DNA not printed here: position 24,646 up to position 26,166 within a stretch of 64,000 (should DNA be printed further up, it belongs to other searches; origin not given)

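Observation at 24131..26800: Metallophosphoesterase-btaA-btaB cluster: phosphorus-free betaine-lipid (DGTS) synthesis with candidate PlcP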

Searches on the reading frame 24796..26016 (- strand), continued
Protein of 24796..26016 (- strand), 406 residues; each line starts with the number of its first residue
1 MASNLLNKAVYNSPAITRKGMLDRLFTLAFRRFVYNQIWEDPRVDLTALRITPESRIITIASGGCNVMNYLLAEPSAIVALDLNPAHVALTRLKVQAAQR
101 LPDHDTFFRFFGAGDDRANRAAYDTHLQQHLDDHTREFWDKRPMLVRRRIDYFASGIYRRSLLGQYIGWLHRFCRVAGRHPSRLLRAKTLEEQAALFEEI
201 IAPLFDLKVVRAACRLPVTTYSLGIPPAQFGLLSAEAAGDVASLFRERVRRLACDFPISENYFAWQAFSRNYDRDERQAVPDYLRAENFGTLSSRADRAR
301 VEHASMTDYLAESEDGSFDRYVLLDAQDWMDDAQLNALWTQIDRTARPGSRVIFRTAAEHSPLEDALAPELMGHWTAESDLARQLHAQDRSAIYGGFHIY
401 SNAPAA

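Call 15: find_encoding_contigs(protein=P0121, flank=3000, max_places=2)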
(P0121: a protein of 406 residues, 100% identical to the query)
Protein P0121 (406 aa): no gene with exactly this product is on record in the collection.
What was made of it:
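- Tried and rejected: No gene with that product is on record (call 15).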

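Call 23: find_encoding_contigs(protein=P0123, flank=5000, max_places=2)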
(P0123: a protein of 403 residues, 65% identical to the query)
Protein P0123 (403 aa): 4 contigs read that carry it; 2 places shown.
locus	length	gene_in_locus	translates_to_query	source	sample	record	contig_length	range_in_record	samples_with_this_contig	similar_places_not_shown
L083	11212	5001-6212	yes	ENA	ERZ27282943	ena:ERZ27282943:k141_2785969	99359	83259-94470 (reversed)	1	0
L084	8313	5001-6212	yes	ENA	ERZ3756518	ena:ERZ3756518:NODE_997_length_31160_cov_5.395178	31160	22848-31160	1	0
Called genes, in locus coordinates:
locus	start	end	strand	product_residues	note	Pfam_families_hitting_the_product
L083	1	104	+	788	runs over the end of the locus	PF01315:Ald_Xan_dh_C, PF02738:MoCoBD_1, PF20256:MoCoBD_2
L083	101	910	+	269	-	PF00941:FAD_binding_5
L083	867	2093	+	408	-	PF00111:Fer2, PF13085:Fer2_3 (weak), PF01799:Fer2_2, PF06240:COXG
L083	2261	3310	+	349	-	PF02668:TauD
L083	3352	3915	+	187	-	-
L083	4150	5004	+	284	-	PF00149:Metallophos, PF12850:Metallophos_2 (faint)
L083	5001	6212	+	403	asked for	PF11899:DUF3419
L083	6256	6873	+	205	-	PF01209:Ubie_methyltran (weak), PF13489:Methyltransf_23, PF13847:Methyltransf_31, PF08241:Methyltransf_11, PF08242:Methyltransf_12, PF13649:Methyltransf_25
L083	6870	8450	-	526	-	PF00496:SBP_bac_5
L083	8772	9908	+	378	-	PF04909:Amidohydro_2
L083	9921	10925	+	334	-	PF00248:Aldo_ket_red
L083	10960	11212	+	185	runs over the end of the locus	PF03449:GreA_GreB_N, PF01272:GreA_GreB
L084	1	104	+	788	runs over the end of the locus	PF01315:Ald_Xan_dh_C, PF02738:MoCoBD_1, PF20256:MoCoBD_2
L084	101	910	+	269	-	PF00941:FAD_binding_5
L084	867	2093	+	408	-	PF00111:Fer2, PF13085:Fer2_3 (weak), PF01799:Fer2_2, PF06240:COXG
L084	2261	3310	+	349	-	PF02668:TauD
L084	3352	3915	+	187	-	-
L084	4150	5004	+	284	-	PF00149:Metallophos, PF12850:Metallophos_2 (faint)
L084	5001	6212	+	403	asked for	PF11899:DUF3419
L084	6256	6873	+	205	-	PF01209:Ubie_methyltran (weak), PF13489:Methyltransf_23, PF13847:Methyltransf_31, PF08241:Methyltransf_11, PF08242:Methyltransf_12, PF13649:Methyltransf_25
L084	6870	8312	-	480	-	?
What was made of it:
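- On PlcP (phosphate-starvation phospholipase C, LpxH-like): The same order is found in L083/L084 (call 23).
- The closest metagenomic relative has the same order, with a 4-nt overlap between plcP and btaA (call 23).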

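Call 24: find_encoding_contigs(protein=P0199, flank=5000, max_places=2)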
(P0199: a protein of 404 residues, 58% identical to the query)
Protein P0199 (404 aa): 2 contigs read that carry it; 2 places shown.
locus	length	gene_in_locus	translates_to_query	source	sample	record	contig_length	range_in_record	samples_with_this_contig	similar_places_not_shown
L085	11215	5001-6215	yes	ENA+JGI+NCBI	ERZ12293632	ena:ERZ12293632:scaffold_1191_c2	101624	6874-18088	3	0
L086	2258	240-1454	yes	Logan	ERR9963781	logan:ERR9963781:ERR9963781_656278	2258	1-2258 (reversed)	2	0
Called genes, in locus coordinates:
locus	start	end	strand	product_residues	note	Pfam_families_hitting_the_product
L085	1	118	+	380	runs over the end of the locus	PF01979:Amidohydro_1, PF07969:Amidohydro_3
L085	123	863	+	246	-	PF02834:LigT_PEase (faint), PF06299:DUF1045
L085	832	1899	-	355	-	PF13439:Glyco_transf_4, PF13579:Glyco_trans_4_4 (weak), PF00534:Glycos_transf_1, PF13692:Glyco_trans_1_4, PF20706:GT4-conflict (weak)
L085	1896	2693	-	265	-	PF00149:Metallophos, PF12850:Metallophos_2 (faint)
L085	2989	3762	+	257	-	PF00781:DAGK_cat, PF01513:NAD_kinase (weak), PF19279:YegS_C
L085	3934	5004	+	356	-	PF13439:Glyco_transf_4, PF13579:Glyco_trans_4_4, PF00534:Glycos_transf_1, PF13692:Glyco_trans_1_4, PF20706:GT4-conflict (weak)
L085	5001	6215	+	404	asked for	PF11899:DUF3419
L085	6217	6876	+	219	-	PF13489:Methyltransf_23, PF01209:Ubie_methyltran, PF02353:CMAS, PF05175:MTS (weak), PF13847:Methyltransf_31, PF08241:Methyltransf_11, PF08242:Methyltransf_12, PF13649:Methyltransf_25, +1 more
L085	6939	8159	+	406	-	PF10009:DUF2252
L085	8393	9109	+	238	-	PF05118:Asp_Arg_Hydrox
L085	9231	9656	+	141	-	-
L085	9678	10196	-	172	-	-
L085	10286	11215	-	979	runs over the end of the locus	PF04389:Peptidase_M28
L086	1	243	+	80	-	?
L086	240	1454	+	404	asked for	PF11899:DUF3419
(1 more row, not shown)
